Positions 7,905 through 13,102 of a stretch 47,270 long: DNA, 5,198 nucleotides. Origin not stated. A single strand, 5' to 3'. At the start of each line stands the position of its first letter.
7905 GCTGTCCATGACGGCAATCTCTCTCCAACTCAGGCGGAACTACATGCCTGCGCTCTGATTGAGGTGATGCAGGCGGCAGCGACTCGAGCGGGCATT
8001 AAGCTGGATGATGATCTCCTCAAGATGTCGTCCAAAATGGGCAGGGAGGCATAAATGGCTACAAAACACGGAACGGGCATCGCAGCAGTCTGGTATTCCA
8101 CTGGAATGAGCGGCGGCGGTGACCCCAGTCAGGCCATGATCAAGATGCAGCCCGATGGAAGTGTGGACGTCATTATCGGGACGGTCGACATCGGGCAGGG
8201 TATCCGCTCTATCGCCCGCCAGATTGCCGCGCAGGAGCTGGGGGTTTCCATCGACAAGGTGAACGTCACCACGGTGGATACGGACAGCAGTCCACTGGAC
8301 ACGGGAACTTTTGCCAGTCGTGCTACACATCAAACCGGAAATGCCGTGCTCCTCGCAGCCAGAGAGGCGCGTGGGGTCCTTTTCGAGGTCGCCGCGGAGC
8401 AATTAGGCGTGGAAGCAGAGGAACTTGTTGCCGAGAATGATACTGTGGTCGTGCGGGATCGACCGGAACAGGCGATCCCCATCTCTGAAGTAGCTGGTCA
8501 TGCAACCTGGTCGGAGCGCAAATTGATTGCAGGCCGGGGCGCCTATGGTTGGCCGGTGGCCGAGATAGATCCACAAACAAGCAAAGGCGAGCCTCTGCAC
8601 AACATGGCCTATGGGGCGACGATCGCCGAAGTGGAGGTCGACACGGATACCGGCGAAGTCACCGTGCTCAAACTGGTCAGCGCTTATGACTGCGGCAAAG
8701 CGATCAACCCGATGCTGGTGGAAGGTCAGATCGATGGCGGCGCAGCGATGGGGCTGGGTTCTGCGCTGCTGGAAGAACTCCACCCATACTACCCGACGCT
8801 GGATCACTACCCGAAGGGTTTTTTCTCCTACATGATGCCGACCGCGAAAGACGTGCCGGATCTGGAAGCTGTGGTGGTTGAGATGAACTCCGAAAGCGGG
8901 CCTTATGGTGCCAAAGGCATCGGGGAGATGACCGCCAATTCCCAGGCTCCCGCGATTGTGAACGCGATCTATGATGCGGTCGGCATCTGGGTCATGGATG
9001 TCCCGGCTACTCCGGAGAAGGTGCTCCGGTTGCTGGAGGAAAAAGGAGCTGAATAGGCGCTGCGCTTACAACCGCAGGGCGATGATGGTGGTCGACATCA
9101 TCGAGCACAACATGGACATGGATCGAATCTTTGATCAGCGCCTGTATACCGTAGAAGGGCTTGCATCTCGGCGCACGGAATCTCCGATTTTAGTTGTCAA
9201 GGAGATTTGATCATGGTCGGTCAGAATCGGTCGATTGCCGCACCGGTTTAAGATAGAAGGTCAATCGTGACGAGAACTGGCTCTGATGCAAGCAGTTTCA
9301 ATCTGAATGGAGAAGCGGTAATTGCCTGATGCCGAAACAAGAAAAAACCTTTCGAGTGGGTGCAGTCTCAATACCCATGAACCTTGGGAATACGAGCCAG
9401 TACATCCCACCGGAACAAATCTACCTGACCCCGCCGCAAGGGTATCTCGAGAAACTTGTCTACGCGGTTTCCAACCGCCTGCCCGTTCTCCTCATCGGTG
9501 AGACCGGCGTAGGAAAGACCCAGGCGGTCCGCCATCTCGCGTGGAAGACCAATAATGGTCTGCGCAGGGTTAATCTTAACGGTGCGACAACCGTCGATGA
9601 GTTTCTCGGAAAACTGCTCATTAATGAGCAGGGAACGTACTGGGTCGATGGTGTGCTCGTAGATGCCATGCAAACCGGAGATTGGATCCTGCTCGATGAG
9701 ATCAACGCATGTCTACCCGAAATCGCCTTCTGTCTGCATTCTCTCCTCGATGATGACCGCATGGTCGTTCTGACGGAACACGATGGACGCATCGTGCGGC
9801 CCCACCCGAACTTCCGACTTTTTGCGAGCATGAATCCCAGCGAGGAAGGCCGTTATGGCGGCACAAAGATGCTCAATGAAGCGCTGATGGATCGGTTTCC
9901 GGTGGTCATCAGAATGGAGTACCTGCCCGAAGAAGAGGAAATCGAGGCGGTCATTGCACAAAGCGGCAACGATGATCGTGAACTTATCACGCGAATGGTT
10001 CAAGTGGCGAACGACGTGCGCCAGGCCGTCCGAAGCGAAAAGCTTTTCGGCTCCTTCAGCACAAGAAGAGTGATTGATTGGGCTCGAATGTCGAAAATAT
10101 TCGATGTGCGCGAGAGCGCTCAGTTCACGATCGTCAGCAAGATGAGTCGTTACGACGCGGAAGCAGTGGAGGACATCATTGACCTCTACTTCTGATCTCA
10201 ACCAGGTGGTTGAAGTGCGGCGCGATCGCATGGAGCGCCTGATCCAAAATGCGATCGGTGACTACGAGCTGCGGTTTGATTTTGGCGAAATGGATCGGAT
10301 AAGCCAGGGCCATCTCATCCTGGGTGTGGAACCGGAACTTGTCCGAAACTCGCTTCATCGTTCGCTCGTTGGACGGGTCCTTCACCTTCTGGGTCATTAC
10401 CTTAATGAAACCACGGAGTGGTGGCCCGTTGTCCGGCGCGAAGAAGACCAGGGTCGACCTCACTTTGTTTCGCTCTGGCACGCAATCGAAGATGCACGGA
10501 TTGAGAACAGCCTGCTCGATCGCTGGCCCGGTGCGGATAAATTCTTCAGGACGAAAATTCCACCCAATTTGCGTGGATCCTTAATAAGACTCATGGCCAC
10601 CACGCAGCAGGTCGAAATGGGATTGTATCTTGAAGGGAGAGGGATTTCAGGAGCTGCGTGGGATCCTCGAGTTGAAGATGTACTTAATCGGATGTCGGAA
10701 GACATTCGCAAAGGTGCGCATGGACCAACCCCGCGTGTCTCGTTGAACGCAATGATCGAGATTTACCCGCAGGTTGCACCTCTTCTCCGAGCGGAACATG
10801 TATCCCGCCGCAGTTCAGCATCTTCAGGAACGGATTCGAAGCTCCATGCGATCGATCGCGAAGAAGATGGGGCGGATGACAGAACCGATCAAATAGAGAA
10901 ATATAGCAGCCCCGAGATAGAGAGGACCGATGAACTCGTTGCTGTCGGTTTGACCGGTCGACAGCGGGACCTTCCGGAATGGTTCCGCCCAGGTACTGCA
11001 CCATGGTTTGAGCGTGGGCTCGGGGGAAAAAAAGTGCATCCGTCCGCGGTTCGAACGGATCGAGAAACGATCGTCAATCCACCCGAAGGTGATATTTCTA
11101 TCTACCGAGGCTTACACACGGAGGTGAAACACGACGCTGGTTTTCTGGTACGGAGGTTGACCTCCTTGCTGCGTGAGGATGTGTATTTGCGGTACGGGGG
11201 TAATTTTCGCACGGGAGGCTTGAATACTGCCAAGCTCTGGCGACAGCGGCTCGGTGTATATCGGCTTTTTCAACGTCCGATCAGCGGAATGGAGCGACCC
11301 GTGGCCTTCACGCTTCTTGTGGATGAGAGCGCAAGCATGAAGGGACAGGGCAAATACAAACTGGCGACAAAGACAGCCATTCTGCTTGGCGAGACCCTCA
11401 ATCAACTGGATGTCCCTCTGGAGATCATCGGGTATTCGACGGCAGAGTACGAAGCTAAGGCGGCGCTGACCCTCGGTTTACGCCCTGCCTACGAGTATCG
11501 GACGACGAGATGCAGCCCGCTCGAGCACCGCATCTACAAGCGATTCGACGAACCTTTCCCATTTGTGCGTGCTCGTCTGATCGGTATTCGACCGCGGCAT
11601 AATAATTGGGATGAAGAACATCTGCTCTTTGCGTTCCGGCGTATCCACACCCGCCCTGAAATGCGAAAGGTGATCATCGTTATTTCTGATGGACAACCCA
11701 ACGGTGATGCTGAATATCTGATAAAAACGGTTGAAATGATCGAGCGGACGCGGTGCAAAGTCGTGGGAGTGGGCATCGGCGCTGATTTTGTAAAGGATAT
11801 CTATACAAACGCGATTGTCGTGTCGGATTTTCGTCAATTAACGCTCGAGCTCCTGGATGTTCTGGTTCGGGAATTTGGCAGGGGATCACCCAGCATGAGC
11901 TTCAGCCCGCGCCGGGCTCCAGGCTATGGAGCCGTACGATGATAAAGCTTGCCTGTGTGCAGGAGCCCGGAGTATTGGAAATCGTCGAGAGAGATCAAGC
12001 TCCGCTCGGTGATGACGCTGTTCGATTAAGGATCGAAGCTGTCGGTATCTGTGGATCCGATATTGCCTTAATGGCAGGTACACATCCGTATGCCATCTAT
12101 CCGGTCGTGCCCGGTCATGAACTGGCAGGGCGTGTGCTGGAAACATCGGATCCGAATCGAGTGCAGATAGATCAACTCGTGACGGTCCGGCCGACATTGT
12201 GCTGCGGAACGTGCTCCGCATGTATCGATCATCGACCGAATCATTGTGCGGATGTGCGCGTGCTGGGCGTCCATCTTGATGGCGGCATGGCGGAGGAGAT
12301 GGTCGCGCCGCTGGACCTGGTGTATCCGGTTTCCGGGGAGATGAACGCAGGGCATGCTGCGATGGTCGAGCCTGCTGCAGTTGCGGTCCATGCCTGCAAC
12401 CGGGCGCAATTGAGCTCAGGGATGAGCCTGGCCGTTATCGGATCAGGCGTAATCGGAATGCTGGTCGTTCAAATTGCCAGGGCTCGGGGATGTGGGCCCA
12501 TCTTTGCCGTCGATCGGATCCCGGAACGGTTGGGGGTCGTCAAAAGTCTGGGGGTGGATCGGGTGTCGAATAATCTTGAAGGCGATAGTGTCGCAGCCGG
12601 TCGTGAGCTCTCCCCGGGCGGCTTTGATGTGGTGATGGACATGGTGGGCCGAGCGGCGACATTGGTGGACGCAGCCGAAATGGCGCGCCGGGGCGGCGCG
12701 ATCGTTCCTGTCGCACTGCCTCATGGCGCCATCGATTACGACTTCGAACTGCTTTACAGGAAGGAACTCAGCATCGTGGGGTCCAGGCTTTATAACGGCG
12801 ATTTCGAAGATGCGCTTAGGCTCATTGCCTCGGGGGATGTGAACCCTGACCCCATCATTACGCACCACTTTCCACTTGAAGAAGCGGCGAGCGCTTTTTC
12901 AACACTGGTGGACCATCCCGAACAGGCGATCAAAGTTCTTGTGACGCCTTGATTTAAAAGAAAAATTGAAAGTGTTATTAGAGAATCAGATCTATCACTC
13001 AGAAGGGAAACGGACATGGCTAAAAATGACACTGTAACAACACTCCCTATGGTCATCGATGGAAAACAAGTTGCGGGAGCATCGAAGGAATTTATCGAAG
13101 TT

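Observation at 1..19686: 19-gene single-strand catabolic super-operon mixing iol-like, ula-like, acid-sugar and Mo-hydroxylase modules; no described pathway fits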

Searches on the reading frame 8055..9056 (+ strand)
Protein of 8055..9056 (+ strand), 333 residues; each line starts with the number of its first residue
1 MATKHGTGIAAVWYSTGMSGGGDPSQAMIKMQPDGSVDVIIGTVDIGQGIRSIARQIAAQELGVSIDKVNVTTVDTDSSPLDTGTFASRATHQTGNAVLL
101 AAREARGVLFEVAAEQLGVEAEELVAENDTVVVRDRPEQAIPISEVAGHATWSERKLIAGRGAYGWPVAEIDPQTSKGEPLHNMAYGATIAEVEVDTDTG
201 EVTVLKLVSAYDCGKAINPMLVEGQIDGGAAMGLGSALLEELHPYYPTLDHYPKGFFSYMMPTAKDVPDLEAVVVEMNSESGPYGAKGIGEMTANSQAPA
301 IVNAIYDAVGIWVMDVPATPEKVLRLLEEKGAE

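Call 3: search_protein_families(library=pfam, proteins=[window:8055-9056:+])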
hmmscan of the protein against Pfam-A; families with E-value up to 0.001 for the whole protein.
window:8055-9056:+ (333 aa): 1 family
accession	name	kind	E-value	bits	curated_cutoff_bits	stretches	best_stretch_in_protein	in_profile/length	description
PF20256.3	MoCoBD_2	-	3e-73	247.2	27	1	4-268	24-283/283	Molybdopterin cofactor-binding domain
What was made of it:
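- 8055..9056 (+): Mo-binding large subunit, C-terminal half (NdhM-like), with a Glu in the motif where XDH-family enzymes carry their catalytic Glu. PF20256 (call 3).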

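Call 5: search_protein_families(library=ncbifam, proteins=[window:8055-9056:+], max_evalue=0.00001)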
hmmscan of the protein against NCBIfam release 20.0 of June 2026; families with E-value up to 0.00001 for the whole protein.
window:8055-9056:+ (333 aa): 13 families
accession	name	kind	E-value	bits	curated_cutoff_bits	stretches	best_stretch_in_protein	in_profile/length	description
NF043082.1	XdhA_XDHase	equivalog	1.1e-70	238.7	780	1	3-331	437-756/758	xanthine dehydrogenase subunit XdhA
TIGR03194.1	4hydrxCoA_A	equivalog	3e-68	231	994.55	1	4-327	419-746/746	4-hydroxybenzoyl-CoA reductase subunit alpha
NF007426.0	PRK09970.1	equivalog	4.7e-64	216.7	916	1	3-331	440-759/761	xanthine dehydrogenase molybdenum-binding subunit XdhA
TIGR03196.1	pucD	equivalog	6.5e-52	176.9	783.65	1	4-324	435-755/763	xanthine dehydrogenase subunit D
NF040766.1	CODH_aero_grp5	exception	5.6e-51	173.6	950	2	184-326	643-784/785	aerobic carbon-monoxide dehydrogenase large subunit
NF041018.1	glyceraldDH_alpha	equivalog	1.2e-47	162.8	790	1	19-324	453-741/741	glyceraldehyde dehydrogenase subunit alpha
TIGR03313.1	Se_sel_red_Mo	hypoth_equivalog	5.3e-45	153.5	1101.9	1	5-328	642-950/951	molybdopterin-dependent oxidoreductase Mo/Fe-S-binding subunit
NF045668.1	pterin_aldehy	equivalog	5.6e-45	153.8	1100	1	3-327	610-904/905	molybdopterin-dependent aldehyde oxidoreductase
TIGR02416.1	CO_dehy_Mo_lg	equivalog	8.8e-43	146.5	991.15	1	26-323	477-767/770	aerobic carbon-monoxide dehydrogenase large subunit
TIGR02965.1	xanthine_xdhB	equivalog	2e-42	145.3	849.5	1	27-328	450-755/758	xanthine dehydrogenase molybdopterin binding subunit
NF041671.1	peri_hyde_PaoC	equivalog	2.4e-35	122.1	1180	1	23-328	448-732/735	aldehyde oxidoreductase molybdenum-binding subunit PaoC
TIGR03311.1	Se_dep_XDH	equivalog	3.7e-35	121.2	830.45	2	161-308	689-831/848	selenium-dependent xanthine dehydrogenase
TIGR02969.1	mam_aldehyde_ox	subfamily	2.4e-18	65.1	1912.3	1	5-323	997-1303/1330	aldehyde oxidase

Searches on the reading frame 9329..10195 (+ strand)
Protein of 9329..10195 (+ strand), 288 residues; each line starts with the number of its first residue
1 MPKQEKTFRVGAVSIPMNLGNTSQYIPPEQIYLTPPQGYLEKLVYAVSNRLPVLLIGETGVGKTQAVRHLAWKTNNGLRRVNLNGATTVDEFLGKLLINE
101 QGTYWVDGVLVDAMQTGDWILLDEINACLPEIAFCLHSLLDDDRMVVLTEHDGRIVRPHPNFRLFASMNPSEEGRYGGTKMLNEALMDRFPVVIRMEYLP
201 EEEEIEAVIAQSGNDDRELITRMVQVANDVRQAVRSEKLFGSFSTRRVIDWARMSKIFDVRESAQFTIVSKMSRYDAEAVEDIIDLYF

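Call 4: search_protein_families(library=pfam, proteins=[window:9329-10195:+])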
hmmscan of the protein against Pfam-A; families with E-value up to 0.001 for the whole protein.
window:9329-10195:+ (288 aa): 5 families
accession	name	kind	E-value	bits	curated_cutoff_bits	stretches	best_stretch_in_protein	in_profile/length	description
PF07728.20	AAA_5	-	1.4e-28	100.1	22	1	52-190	1-139/139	AAA domain (dynein-related subfamily)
PF08406.16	CbbQ_C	-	2.6e-08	34.4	20.6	1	207-280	3-75/85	CbbQ/NirQ/NorQ C-terminal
PF07726.17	AAA_3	-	9.2e-08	32.5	27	1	53-190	2-129/131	ATPase family associated with various cellular activities (AAA)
PF00004.35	AAA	-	0.00046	21.1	21.2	0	53-129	1-70/131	ATPase family associated with various cellular activities (AAA)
PF13401.12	AAA_22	-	0.00077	20.2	27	0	50-97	5-55/130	AAA domain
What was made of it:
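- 9329..10195 (+): MoxR-type AAA+ ATPase (AAA_5 + CbbQ_C). Call 4.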

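Call 6: search_protein_families(library=ncbifam, proteins=[window:9329-10195:+], max_evalue=0.00001)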
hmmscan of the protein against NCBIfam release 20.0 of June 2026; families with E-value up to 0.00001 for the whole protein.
window:9329-10195:+ (288 aa): 2 families
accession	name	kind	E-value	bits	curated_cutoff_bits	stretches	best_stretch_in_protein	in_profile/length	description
TIGR01650.1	PD_CobS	equivalog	3.6e-28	98.7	558.55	1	52-280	66-307/327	cobaltochelatase subunit CobS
TIGR02640.1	gas_vesic_GvpN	equivalog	1.6e-16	60.6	266.8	1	103-250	92-231/262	gas vesicle protein GvpN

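Call 62: find_related_loci(query=A3, collection=metagenome_contigs, flank=10000)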
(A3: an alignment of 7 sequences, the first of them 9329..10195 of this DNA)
Query A3 (288 aa) in metagenome_contigs; peptide patterns used: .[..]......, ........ (x = any residue, [..] = any of these).
600 stretches matched a pattern (row limit reached: there are more); 38 encode a relative of the query (tblastn E <= 1e-3); 38 distinct loci.
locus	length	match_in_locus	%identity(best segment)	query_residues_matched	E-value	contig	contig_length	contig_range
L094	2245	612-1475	100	1-288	0e+0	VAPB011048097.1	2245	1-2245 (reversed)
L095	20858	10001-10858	84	3-288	2e-169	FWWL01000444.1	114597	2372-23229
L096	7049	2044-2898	79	4-288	3e-160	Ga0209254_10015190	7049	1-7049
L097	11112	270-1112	79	8-288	2e-157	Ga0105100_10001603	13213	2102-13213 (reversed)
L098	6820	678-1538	78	2-288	6e-157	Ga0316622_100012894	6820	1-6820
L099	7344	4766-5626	77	2-288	9e-156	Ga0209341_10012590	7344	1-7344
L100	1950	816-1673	76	3-288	1e-167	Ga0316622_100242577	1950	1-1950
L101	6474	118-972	77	4-288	1e-155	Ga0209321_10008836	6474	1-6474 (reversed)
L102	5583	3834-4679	76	7-288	2e-153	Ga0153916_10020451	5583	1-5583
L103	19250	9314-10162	75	6-288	8e-151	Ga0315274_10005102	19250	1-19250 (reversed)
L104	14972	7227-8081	76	4-288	3e-148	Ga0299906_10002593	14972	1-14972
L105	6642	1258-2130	74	2-288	5e-147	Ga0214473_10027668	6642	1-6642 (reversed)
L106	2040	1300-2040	78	1-247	9e-145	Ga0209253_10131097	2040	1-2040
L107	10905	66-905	65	8-288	4e-127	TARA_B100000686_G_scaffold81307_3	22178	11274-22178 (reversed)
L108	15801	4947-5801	63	3-288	1e-126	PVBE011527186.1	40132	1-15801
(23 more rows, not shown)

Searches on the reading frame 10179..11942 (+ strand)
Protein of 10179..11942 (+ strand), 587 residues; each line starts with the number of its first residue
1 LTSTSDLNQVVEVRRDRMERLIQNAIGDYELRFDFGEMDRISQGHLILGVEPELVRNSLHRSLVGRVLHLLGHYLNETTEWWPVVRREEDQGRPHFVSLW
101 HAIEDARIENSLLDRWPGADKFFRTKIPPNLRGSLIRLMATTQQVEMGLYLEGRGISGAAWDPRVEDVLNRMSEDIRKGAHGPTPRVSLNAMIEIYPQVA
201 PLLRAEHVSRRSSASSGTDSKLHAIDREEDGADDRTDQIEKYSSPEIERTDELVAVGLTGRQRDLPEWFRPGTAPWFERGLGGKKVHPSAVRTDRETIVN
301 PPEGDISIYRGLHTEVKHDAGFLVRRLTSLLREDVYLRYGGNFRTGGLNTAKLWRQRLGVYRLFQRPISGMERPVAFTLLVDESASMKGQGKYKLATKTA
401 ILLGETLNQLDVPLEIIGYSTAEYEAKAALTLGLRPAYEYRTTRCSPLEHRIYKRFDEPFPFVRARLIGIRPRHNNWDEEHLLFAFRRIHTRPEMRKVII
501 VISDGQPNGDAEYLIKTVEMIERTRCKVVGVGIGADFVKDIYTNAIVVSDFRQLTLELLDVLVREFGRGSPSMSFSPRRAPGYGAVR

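Call 4: search_protein_families(library=pfam, proteins=[window:10179-11942:+])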
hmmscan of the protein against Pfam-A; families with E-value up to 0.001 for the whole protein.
window:10179-11942:+ (587 aa): 2 families
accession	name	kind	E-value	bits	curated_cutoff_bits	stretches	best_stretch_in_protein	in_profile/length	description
PF11775.14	CobT_C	-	5.6e-19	69.1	21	1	376-555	14-207/220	Cobalamin biosynthesis protein CobT VWA domain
PF00092.34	VWA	-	4.9e-05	24.1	23.8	1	490-539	98-145/174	von Willebrand factor type A domain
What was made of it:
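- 10179..11942 (+): VWA protein (CobT_C type), partner of the AAA+ ATPase. PF11775 at 5.6e-19 (call 4).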

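Call 6: search_protein_families(library=ncbifam, proteins=[window:10179-11942:+], max_evalue=0.00001)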
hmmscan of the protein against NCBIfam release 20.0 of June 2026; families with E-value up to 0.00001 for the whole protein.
window:10179-11942:+ (587 aa): 1 family
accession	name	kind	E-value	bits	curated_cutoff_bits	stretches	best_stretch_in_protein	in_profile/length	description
TIGR01651.1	CobT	equivalog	1e-17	64.1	759.05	1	374-556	392-587/600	cobaltochelatase subunit CobT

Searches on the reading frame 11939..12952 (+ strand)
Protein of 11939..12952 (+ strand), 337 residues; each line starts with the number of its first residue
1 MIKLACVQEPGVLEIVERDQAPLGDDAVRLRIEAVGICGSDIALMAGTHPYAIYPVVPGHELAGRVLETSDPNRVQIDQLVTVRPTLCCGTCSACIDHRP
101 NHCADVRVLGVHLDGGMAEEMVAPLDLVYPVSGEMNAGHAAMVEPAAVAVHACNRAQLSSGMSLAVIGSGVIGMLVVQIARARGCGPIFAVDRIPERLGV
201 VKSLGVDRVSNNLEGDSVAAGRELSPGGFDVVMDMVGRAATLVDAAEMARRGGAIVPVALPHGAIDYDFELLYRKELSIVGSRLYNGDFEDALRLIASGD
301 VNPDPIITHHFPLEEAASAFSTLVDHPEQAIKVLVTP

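Call 4: search_protein_families(library=pfam, proteins=[window:11939-12952:+])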
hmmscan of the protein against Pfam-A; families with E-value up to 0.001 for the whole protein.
window:11939-12952:+ (337 aa): 4 families
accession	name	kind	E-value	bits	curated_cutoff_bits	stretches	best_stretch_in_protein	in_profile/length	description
PF00107.32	ADH_zinc_N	-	1.7e-27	96.4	31.8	1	172-297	2-128/129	Zinc-binding dehydrogenase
PF08240.17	ADH_N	-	1.6e-22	80.2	23.5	1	24-131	1-102/104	Alcohol dehydrogenase GroES-like domain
PF13602.12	ADH_zinc_N_2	-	3.1e-09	38.3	27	1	204-322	1-122/134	Zinc-binding dehydrogenase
PF16912.11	Glu_dehyd_C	-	9.9e-07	28.9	34.9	1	140-335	4-209/211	Glucose dehydrogenase C-terminus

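Call 6: search_protein_families(library=ncbifam, proteins=[window:11939-12952:+], max_evalue=0.00001)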
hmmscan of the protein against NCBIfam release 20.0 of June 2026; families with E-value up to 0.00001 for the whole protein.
window:11939-12952:+ (337 aa): 21 families
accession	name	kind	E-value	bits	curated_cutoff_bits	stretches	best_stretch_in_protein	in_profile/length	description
NF007489.0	PRK10083.1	equivalog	3e-53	181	376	1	6-336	5-336/339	Zn-dependent oxidoreductase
NF041097.1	keto_inos_dh_IolM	equivalog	2.4e-50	171.3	450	1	12-330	39-384/389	scyllo-inosose 3-dehydrogenase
NF007375.0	PRK09880.1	equivalog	1.4e-47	162.2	469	1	21-335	23-341/344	L-idonate 5-dehydrogenase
NF003808.0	PRK05396.1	equivalog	3.4e-45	154.4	380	1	13-324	13-329/341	L-threonine 3-dehydrogenase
TIGR00692.1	tdh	equivalog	3.8e-43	147.8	458.35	1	14-323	12-328/340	L-threonine 3-dehydrogenase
NF007642.0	PRK10309.1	equivalog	5e-35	121.3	550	1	24-330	24-340/347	galactitol-1-phosphate 5-dehydrogenase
NF006940.0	PRK09422.1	equivalog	7.1e-29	100.8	344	1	3-320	2-319/338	alcohol dehydrogenase AdhP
NF041172.1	AcrlCoa_red_Thmprot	equivalog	6.8e-28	97.6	500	1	13-336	13-333/334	acryloyl-CoA reductase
NF047908.1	AldhRedAhr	equivalog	7.3e-28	97.4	470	1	8-323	11-322/335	NADPH-dependent aldehyde reductase Ahr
NF010344.0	PRK13771.1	subfamily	3.3e-27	95.3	349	1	13-336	13-332/334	putative alcohol dehydrogenase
TIGR03366.1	HpnZ_proposed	hypoth_equivalog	1.3e-25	90.3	328.1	1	28-315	8-314/315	putative phosphonate catabolism associated alcohol dehydrogenase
TIGR02824.1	quinone_pig3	subfamily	2.2e-24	86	296.8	1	107-325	84-314/325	putative NAD(P)H quinone oxidoreductase, PIG3 family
TIGR03989.1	Rxyl_3153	subfamily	3.6e-22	79.1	440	2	14-104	15-106/370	NDMA-dependent alcohol dehydrogenase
TIGR01202.1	bchC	equivalog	4.9e-22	78.4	291.25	1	45-328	46-301/308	chlorophyll synthesis pathway protein BchC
TIGR03451.1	mycoS_dep_FDH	equivalog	1.1e-21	77.1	512.9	1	24-323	25-346/358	S-(hydroxymethyl)mycothiol dehydrogenase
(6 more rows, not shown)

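Call 60: search_solved_structures(query=window:11939-12952:+, max_evalue=1e-25)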
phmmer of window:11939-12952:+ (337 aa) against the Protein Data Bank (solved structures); distinct sequences matched with E-value up to 1e-25: 22.
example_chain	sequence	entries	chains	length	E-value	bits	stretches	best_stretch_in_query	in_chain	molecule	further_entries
4ilk_A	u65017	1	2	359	5.2e-42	147.5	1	3-336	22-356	Starvation sensing protein rspB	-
4ej6_A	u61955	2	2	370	1.2e-40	143.1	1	23-336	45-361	Putative zinc-binding dehydrogenase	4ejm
6dkh_A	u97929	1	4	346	5.7e-38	134.2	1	25-331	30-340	L-idonate 5-dehydrogenase (NAD(P)(+))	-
5vm2_A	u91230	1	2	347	2.4e-37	132.2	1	5-333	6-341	Alcohol dehydrogenase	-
2dq4_A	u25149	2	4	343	7.4e-37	130.6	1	10-337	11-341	L-threonine 3-dehydrogenase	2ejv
4cpd_A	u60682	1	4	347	1.6e-32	116.3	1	21-335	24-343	ALCOHOL DEHYDROGENASE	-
1e3j_A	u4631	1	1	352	2.5e-32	115.7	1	18-335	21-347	NADP(H)-DEPENDENT KETOSE REDUCTASE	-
2d8a_A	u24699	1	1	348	4.4e-32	114.9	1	9-312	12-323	Probable L-threonine 3-dehydrogenase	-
2dfv_A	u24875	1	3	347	4.4e-32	114.9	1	10-312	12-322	Probable L-threonine 3-dehydrogenase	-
3gfb_A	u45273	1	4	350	4.2e-31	111.6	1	13-312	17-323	L-threonine 3-dehydrogenase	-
4a2c_A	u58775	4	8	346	1.1e-30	110.2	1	24-324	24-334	GALACTITOL-1-PHOSPHATE 5-DEHYDROGENASE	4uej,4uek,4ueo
5k1s_A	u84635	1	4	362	8.1e-29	104.1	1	17-334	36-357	Oxidoreductase, zinc-binding dehydrogenase family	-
3m6i_A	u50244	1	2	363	3.9e-28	101.9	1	13-335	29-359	L-arabinitol 4-dehydrogenase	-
4oh1_A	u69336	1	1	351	6.2e-28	101.2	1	11-255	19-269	L-iditol 2-dehydrogenase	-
1jvb_A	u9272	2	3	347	1.6e-26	96.6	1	23-326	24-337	NAD(H)-DEPENDENT ALCOHOL DEHYDROGENASE | NAD-dependent alcohol dehydrogenase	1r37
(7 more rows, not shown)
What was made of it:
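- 11939..12952 (+): Zn-MDR dehydrogenase 2, of the sugar-acid dehydrogenase type (RspB/IdnD-like). It is optional. PDB 4ilk RspB at 5e-42 and 6dkh L-idonate 5-DH at 6e-38 (call 60).
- MDR2 is RspB/IdnD-like (call 60).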
